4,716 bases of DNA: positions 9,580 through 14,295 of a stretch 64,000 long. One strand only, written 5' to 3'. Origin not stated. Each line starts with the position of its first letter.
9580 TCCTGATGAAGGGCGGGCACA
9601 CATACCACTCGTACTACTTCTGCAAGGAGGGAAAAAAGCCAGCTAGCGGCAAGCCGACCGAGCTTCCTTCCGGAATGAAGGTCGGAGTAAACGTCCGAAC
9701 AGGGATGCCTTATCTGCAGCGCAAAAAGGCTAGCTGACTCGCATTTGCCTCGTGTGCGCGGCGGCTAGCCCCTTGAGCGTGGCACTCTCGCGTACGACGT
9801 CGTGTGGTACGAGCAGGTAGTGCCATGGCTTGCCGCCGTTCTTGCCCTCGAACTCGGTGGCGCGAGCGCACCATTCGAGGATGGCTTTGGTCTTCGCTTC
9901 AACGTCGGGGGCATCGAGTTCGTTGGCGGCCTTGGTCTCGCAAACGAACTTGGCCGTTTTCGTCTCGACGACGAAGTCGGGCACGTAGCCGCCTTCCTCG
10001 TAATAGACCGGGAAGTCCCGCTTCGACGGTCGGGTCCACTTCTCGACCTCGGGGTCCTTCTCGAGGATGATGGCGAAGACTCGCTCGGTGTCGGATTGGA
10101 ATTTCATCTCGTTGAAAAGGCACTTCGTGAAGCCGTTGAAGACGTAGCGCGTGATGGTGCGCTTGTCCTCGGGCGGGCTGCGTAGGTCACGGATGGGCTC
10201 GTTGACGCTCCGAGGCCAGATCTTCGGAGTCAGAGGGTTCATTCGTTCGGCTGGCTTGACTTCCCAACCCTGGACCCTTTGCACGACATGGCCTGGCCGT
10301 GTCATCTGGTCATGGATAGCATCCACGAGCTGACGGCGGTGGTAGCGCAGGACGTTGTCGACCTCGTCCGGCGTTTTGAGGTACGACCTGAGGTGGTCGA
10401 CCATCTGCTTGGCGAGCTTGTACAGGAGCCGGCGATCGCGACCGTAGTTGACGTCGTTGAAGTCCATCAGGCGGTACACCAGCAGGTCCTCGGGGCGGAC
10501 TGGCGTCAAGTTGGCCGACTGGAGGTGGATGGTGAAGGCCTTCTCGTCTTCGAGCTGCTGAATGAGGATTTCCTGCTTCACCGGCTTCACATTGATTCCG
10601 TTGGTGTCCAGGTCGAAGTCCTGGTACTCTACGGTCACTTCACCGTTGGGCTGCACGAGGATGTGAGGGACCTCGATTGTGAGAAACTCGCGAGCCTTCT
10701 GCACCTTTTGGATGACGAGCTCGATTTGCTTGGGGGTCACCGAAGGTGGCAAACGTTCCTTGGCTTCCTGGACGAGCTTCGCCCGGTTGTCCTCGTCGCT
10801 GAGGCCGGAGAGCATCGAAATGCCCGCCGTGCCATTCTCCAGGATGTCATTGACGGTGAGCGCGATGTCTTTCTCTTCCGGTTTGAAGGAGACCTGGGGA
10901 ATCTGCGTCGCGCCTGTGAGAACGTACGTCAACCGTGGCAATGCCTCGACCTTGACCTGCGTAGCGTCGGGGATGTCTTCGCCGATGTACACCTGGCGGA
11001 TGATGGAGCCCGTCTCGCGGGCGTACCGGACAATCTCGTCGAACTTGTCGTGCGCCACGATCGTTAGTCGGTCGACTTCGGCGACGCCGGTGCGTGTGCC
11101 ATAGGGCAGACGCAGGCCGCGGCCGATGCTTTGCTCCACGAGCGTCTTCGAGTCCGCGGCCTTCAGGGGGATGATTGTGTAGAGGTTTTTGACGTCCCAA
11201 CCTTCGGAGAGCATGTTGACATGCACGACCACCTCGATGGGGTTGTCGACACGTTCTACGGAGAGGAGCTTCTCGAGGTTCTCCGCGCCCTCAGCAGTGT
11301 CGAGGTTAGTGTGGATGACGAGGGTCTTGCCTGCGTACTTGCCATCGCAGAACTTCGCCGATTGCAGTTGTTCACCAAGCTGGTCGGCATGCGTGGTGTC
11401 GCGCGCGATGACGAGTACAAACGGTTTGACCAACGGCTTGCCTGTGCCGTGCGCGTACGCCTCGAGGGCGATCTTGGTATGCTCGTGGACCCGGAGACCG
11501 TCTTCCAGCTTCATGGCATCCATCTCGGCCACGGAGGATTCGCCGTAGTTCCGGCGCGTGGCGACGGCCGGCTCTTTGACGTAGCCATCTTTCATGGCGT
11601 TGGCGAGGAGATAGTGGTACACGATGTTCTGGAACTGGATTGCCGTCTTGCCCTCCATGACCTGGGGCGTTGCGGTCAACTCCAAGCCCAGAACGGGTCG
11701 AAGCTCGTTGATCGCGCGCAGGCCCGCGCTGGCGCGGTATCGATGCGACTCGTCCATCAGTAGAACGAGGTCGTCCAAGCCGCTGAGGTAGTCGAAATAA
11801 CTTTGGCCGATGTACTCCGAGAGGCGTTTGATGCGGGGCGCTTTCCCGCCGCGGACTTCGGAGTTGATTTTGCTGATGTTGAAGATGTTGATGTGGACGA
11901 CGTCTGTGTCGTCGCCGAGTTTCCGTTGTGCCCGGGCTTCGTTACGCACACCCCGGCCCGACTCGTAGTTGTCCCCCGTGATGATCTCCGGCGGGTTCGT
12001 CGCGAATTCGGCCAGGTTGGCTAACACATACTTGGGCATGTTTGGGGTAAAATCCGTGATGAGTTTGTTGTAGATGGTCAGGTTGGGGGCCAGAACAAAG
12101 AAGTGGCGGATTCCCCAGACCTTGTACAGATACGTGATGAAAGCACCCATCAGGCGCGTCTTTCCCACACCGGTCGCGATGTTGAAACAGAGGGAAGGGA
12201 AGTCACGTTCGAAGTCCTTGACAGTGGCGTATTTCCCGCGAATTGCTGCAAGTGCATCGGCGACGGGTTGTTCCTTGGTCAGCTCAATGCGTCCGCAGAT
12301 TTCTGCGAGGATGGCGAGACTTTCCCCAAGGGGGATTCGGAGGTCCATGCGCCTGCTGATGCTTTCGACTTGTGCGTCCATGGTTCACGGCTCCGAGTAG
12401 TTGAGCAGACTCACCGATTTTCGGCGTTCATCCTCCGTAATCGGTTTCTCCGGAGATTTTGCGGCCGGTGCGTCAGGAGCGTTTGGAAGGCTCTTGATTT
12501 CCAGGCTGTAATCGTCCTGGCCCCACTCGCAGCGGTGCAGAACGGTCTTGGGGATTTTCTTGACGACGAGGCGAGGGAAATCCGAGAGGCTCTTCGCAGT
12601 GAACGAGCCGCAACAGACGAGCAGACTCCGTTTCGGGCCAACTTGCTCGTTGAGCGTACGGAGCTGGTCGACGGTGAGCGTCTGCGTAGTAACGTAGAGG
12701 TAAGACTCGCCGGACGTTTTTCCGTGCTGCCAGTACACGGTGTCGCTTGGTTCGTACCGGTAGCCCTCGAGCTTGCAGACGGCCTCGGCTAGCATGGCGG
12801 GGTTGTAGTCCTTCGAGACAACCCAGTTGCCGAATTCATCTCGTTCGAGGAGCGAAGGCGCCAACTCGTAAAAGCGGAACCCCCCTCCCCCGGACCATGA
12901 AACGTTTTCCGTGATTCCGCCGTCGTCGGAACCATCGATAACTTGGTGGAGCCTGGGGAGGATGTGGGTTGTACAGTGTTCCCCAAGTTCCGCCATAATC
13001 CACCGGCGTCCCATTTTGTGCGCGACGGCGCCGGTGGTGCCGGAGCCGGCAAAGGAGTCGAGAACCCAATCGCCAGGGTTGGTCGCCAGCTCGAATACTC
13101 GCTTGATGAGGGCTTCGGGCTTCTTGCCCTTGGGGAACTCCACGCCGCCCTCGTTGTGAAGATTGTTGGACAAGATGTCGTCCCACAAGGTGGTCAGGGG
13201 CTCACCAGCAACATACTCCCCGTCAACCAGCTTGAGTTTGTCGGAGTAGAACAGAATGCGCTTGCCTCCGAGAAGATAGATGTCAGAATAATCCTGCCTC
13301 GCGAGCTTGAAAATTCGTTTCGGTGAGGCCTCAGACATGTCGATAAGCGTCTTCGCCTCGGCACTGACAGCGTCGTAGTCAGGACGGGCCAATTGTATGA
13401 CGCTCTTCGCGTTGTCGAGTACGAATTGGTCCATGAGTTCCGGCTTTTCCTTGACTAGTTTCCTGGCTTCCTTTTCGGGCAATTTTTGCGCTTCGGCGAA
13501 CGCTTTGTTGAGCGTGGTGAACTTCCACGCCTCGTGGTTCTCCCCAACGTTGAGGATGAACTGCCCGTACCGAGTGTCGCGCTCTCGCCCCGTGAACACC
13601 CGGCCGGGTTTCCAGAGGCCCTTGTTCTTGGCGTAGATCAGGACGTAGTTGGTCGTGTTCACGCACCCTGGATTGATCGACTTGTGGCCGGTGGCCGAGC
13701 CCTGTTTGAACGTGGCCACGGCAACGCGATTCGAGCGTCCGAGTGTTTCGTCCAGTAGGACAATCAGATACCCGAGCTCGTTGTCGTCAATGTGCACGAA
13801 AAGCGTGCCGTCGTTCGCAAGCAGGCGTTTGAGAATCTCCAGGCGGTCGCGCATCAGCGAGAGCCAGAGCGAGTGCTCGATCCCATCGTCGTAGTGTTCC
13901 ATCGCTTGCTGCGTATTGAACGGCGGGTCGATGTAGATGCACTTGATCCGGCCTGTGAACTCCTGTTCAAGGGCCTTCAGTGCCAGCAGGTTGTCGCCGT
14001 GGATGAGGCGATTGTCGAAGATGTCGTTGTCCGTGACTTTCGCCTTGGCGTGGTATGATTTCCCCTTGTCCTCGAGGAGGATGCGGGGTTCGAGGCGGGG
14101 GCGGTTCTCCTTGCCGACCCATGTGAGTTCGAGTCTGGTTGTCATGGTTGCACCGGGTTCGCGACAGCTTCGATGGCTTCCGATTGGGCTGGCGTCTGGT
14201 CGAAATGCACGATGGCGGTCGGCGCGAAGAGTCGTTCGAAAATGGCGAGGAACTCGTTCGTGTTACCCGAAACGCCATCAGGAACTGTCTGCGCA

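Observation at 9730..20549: Type III R-M embedded in a five-gene, translationally coupled RmuC-SNF2-OLD-Mod-Res operon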

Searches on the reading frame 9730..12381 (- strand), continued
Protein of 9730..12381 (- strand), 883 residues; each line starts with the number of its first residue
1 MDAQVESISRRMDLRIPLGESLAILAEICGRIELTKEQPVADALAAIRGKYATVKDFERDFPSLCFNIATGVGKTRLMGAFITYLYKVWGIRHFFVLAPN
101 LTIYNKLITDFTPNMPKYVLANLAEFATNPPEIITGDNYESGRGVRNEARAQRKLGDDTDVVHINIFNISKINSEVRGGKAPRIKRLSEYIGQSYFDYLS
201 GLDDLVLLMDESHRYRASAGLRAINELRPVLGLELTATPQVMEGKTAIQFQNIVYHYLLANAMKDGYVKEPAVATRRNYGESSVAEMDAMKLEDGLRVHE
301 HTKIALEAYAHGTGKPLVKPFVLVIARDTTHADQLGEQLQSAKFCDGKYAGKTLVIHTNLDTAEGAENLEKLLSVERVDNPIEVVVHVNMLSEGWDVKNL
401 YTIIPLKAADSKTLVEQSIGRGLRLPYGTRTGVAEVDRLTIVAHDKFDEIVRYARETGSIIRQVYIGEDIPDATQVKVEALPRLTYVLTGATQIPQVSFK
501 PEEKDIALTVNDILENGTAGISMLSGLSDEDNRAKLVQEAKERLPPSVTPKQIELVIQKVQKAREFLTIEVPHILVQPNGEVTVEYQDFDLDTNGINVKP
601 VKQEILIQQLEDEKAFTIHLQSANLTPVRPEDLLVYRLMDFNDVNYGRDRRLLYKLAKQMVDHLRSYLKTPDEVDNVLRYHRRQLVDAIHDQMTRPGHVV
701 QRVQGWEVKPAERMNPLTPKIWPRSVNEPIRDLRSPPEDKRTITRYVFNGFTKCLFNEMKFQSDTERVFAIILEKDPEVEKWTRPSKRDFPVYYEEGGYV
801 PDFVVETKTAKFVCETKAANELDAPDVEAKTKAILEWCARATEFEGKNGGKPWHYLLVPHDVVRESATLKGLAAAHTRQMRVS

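Call 100: search_protein_families(library=pfam, proteins=[L177:6067-7650:+], max_evalue=0.001)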
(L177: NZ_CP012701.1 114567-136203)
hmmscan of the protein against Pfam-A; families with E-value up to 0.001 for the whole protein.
L177:6067-7650:+ (527 aa): 0 families

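Call 116: search_solved_structures(query=window:9730-12381:-, max_evalue=0.001)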
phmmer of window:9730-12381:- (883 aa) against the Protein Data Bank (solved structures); distinct sequences matched with E-value up to 0.001: 2.
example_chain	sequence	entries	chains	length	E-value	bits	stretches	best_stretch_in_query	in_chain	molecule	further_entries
4zcf_C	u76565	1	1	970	3.8e-05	25.1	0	373-428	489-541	Restriction endonuclease EcoP15I, restriction subunit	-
7clg_A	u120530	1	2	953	0.00027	22.3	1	207-426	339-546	Putative helicase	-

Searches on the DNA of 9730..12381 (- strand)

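Call 89: search_dna_similar(query=L170:2366-5260:+, collection=ecoli_genomes, mode=distant, max_rows=40, rows=spread, max_evalue=1e-20)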
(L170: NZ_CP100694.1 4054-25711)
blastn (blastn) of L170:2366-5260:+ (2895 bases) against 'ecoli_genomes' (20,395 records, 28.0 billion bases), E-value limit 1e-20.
Records with a match: 255; places in all: 261; records where one place covers at least 80% of the query: 30.
Genomes with a match: 255 of 5426; with a place that covers at least 80% of the query: 30. Places per genome that has any: lowest 1, median 1, highest 2. On chromosomes: 254 places; on plasmids: 7.
Best place of each record, by identity: >=99% 1; 95-99% 29; 60-80% 225.
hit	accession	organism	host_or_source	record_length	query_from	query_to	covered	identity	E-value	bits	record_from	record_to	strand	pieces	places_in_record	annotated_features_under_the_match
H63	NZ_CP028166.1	Escherichia coli strain CFSAN064036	poultry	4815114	1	2895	100%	99.7%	0e+0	5185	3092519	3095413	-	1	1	SNF2-related protein | mads1: methylation-associated defense system helix-turn-helix ...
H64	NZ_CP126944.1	Escherichia coli O1:K1:H7 strain APEC E16002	Gallus gallus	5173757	1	2854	99%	96.7%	0e+0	4719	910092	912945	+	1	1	SNF2-related protein | mads1: methylation-associated defense system helix-turn-helix ...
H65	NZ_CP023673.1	Escherichia coli strain SMN013SH2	cattle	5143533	1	2854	99%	96.6%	0e+0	4710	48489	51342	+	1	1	SNF2-related protein | mads1: methylation-associated defense system helix-turn-helix ...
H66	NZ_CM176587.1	Escherichia coli strain cS53a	Homo sapiens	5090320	1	2854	99%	96.6%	0e+0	4710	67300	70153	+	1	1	SNF2-related protein | mads1: methylation-associated defense system helix-turn-helix ...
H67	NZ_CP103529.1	Escherichia coli strain 5270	Homo sapiens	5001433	1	2854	99%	96.6%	0e+0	4706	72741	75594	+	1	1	SNF2-related protein | mads1: methylation-associated defense system helix-turn-helix ...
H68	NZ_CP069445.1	Escherichia coli strain FDAARGOS_1251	Homo sapiens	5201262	15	2001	59%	68.5%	1e-94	630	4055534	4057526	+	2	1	SNF2-related protein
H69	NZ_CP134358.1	Escherichia coli strain TUM13936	Homo sapiens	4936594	15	2001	49%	70.4%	4e-94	654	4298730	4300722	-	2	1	SNF2-related protein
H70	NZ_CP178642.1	Escherichia coli strain VTB96777v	Chicken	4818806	15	2001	49%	70.1%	2e-91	641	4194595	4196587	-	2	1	SNF2-related protein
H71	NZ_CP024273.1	Escherichia coli strain F9792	missing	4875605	15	2001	48%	70.5%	7e-91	643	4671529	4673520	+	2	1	SNF2-related protein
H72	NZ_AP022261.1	Escherichia coli strain WP8-S18-ESBL-07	-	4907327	15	2001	48%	70.5%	2e-90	642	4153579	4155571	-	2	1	SNF2-related protein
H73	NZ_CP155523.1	Escherichia coli strain WWCOL-315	wastewater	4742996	15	2001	48%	70.5%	2e-90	642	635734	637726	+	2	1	SNF2-related protein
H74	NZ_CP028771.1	Escherichia coli strain A3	Lesser long-eared bat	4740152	16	2001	48%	70.5%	4e-94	640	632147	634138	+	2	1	SNF2-related protein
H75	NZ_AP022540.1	Escherichia coli strain THO-010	Homo sapiens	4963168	15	2001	48%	70.4%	3e-89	638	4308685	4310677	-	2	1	SNF2-related protein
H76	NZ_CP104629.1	Escherichia coli strain AHM21C2872I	In-house environment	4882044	15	2001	48%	70.4%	3e-89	638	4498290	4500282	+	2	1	SNF2-related protein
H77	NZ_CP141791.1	Escherichia coli strain BHD6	duck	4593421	15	2001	48%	70.4%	3e-89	638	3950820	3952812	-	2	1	SNF2-related protein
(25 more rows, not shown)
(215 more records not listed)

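Call 90: get_annotated_region(hit=H64, flank=12000)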
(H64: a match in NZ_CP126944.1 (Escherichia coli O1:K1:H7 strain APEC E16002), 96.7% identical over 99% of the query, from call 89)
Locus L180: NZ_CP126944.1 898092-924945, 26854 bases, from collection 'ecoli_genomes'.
description: Escherichia coli O1:K1:H7 strain APEC E16002 chromosome, complete genome
organism: Escherichia coli O1:K1:H7 strain APEC E16002 (NCBI taxid 3050629)
replicon: chromosome; assembly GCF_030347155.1
host: Gallus gallus; source: Liver and spleen; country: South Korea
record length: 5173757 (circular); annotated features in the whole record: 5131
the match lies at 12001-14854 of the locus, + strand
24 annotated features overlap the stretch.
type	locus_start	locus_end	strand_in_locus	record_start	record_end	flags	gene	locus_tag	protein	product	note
CDS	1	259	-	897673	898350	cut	-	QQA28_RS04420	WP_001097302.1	hypothetical protein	-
CDS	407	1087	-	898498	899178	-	-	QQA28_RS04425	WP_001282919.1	helix-turn-helix transcriptional regulator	-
CDS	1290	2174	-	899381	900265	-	-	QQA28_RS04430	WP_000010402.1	GTPase family protein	-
CDS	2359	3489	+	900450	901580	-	-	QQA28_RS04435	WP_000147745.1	hypothetical protein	-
CDS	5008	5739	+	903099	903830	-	-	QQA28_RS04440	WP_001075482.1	inovirus Gp2 family protein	-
CDS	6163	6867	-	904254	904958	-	-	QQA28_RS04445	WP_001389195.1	toll/interleukin-1 receptor domain-containing protein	-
CDS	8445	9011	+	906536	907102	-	-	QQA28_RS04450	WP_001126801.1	YagK/YfjJ domain-containing protein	-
CDS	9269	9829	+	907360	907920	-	-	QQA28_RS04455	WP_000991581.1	hypothetical protein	-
CDS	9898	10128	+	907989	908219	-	-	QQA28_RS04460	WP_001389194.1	helix-turn-helix transcriptional regulator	-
CDS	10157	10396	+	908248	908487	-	-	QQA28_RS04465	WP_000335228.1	hypothetical protein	-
CDS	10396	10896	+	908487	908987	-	-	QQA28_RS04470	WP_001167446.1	hypothetical protein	-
CDS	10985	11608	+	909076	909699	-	-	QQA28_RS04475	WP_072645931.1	DNA-binding protein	-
CDS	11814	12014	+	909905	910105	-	mads1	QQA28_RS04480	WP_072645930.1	methylation-associated defense system helix-turn-helix domain-containing protein MAD1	-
CDS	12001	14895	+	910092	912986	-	-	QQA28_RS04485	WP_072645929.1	SNF2-related protein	-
CDS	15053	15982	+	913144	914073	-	-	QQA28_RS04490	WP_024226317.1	Abi family protein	-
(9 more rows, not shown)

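Call 91: get_annotated_region(hit=H71, flank=10000)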
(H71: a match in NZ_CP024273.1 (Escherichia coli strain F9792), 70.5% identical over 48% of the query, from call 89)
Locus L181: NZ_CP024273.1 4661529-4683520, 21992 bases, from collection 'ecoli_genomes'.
description: Escherichia coli strain F9792 chromosome, complete genome
organism: Escherichia coli strain F9792 (NCBI taxid 562)
replicon: chromosome; assembly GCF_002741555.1
host: missing; source: missing; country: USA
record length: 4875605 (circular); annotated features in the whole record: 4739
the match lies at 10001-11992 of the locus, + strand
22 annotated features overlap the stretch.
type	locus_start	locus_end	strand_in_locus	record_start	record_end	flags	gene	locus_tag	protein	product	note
CDS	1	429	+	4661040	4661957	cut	-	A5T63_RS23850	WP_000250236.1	hypothetical protein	-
CDS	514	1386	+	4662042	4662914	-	-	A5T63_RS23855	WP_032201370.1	GTPase family protein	-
CDS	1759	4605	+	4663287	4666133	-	-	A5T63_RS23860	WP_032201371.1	Ag43/Cah family autotransporter adhesin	-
CDS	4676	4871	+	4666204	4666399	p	-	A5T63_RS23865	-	DUF905 family protein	frameshifted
CDS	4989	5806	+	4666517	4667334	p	-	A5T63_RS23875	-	DUF932 domain-containing protein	frameshifted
CDS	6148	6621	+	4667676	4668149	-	-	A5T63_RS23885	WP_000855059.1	antirestriction protein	-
CDS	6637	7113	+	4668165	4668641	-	yeeS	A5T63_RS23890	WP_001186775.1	JAB domain-containing protein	-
CDS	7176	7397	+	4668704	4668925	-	yeeT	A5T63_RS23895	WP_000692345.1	DUF987 domain-containing protein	-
CDS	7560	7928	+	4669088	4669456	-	-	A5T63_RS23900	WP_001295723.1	type IV toxin-antitoxin system YeeU family antitoxin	-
CDS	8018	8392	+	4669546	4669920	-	-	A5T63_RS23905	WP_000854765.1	TA system toxin CbtA family protein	-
CDS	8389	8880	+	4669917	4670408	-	-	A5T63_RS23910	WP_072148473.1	DUF5983 family protein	-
CDS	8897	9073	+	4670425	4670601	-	-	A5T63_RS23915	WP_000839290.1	DUF957 domain-containing protein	-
CDS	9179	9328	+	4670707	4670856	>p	-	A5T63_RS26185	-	hypothetical protein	incomplete; partial in the middle of a contig; missing C-terminus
CDS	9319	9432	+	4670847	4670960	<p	-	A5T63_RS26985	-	helix-turn-helix transcriptional regulator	incomplete; partial in the middle of a contig; missing N-terminus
CDS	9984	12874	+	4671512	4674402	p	-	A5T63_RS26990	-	SNF2-related protein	frameshifted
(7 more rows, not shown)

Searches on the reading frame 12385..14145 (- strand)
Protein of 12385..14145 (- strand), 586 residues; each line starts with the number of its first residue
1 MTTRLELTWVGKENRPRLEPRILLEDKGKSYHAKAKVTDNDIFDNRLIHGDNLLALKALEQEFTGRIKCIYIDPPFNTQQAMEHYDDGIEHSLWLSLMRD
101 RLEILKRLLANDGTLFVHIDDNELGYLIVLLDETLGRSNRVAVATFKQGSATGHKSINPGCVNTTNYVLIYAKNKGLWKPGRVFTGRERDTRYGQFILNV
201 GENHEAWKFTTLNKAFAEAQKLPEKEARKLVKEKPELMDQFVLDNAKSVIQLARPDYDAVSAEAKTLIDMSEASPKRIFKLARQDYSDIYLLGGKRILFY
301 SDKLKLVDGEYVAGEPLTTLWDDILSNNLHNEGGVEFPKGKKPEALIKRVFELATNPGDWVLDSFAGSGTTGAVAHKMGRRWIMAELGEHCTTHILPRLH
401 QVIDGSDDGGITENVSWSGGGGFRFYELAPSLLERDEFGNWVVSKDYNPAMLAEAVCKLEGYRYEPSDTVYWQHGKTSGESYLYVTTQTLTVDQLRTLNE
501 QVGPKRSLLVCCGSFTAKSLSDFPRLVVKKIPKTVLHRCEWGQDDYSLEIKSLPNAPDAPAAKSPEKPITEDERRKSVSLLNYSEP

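Call 3: search_protein_families(library=pfam, proteins=[window:12385-14145:-])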
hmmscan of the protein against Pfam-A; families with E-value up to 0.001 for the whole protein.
window:12385-14145:- (586 aa): 2 families
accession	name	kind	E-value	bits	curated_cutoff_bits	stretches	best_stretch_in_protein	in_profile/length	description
PF01555.25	N6_N4_Mtase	-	7.8e-38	131.1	26.7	1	67-391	1-215/221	DNA methylase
PF03602.21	Cons_hypoth95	-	0.00095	19.3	24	0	49-96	97-143/182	Conserved hypothetical protein 95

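Call 4: search_protein_families(library=padloc, proteins=[window:12385-14145:-])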
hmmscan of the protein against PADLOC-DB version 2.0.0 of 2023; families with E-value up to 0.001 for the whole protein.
window:12385-14145:- (586 aa): 50 families (the best 25 are shown)
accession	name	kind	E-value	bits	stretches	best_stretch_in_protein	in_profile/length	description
PDLC03636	MTase_III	-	2.1e-183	609.2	1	3-555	5-560/575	Type III methyltransferase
PDLC03635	MTase_III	-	8.8e-80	267.3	1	38-430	212-602/708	Type III methyltransferase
PDLC03644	MTase_III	-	4.3e-71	238.3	2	8-189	5-201/542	Type III methyltransferase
PDLC03638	MTase_III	-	1.6e-51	173.6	2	40-174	376-511/816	Type III methyltransferase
PDLC03634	MTase_III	-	4e-43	146.2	2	87-392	166-449/621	Type III methyltransferase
PDLC03641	MTase_III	-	2.9e-35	119.9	2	90-375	180-428/657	Type III methyltransferase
PDLC03354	MTase_II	-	6.4e-31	105.8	2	3-176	23-209/425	Type II methyltransferase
PDLC03640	MTase_III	-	8.5e-31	105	3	42-88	41-87/654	Type III methyltransferase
PDLC03300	MTase_II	-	1.1e-29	101.5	2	316-393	196-270/302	Type II methyltransferase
PDLC03633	MTase_III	-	1.5e-25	88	3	340-402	294-356/616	Type III methyltransferase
PDLC03642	MTase_III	-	9.4e-25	85.3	1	36-185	73-228/528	Type III methyltransferase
PDLC03646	MTase_III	-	5.8e-24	82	1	39-403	467-840/1057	Type III methyltransferase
PDLC03299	MTase_II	-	8.9e-24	82.5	2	341-391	199-249/296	Type II methyltransferase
PDLC03632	MTase_III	-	2.7e-23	80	2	311-385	444-515/983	Type III methyltransferase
PDLC03637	MTase_III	-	6.4e-23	79.2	1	6-175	86-265/513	Type III methyltransferase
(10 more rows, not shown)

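Call 44: search_protein_families(library=ncbifam, proteins=[window:12385-14145:-], max_evalue=0.00001)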
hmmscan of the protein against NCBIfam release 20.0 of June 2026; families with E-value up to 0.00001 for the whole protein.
window:12385-14145:- (586 aa): 3 families
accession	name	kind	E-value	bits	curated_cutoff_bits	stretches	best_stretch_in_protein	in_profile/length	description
NF008572.0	PRK11524.1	equivalog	1.2e-19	70.6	292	2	340-399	197-256/294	adenine-specific DNA-methyltransferase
NF050803.1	DnaMtaseCcrMCaul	equivalog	9.6e-17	60.9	830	1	328-403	176-251/350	adenine-specific DNA-methyltransferase CcrM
NF010253.0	PRK13699.1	subfamily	2.3e-06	27.4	244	1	335-402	142-208/226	DNA methyltransferase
